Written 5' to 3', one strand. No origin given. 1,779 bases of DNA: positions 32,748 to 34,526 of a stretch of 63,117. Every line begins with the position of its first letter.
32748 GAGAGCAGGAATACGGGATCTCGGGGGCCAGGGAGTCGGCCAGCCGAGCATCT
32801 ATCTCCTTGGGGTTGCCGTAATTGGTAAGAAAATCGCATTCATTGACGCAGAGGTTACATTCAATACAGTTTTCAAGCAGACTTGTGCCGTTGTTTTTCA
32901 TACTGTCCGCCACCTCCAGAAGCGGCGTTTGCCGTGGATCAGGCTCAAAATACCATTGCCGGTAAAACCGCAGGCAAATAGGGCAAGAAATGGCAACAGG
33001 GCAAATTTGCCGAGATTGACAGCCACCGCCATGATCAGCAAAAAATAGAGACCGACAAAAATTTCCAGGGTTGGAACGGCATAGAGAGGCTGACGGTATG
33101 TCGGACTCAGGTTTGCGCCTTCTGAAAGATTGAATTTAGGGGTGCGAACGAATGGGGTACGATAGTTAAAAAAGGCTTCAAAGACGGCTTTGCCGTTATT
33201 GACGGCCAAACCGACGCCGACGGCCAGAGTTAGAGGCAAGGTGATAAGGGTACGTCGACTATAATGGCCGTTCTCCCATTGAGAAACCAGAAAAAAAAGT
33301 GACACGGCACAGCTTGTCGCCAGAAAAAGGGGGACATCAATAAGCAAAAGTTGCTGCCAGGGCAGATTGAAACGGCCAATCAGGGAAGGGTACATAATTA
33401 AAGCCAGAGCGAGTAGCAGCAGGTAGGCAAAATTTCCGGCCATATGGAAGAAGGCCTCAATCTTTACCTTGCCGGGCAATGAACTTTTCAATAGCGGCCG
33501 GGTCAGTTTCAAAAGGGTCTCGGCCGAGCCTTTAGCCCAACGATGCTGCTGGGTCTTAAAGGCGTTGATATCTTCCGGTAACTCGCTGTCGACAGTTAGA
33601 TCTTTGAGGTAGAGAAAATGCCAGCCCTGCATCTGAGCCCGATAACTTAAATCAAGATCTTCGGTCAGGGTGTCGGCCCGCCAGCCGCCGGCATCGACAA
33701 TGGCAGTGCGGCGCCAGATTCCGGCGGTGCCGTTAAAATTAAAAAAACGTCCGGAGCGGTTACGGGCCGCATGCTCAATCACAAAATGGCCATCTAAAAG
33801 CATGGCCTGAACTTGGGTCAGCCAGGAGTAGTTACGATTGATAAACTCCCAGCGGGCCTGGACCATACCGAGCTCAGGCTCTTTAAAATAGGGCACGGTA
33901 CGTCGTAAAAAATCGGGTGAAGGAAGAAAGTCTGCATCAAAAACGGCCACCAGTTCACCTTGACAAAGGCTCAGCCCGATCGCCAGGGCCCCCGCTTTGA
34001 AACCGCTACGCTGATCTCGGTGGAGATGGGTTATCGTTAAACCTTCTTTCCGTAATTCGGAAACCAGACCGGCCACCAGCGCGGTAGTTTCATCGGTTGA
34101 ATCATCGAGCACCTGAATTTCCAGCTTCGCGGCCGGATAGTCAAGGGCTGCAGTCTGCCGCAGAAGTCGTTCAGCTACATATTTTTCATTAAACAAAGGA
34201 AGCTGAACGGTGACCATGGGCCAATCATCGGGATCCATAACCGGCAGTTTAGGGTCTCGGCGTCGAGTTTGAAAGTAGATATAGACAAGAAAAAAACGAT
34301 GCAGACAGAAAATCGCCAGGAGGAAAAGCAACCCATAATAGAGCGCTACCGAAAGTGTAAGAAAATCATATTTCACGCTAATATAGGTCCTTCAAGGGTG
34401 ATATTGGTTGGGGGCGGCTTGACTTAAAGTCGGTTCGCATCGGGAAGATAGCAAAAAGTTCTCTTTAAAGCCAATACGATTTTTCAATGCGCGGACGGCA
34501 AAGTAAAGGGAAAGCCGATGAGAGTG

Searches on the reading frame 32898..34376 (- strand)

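Call 7: search_protein_families(library=pfam, proteins=[window:32898-34376:-], max_evalue=0.01)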
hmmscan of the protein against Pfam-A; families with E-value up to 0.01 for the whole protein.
window:32898-34376:- (492 aa): 6 families
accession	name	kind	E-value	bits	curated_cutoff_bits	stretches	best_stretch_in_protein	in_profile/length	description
PF13641.12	Glyco_tranf_2_3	-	6.7e-31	108.5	27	1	54-283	2-230/230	Glycosyltransferase like family 2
PF13632.12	Glyco_trans_2_3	-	8.3e-22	78.4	27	1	143-327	2-194/198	Glycosyl transferase family group 2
PF00535.33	Glycos_transf_2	-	1.1e-16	61.6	23.3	1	58-200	3-132/168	Glycosyl transferase family 2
PF13506.12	Glyco_transf_21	-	1.1e-10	41.6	21.7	1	127-282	18-174/174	Glycosyl transferase family 21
PF10111.15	Glyco_tranf_2_2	-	5.8e-07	29.7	27.3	1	64-246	12-198/276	Glycosyltransferase like family 2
PF03552.20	Cellulose_synt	-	0.0041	16.2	24.7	1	231-330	416-515/722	Cellulose synthase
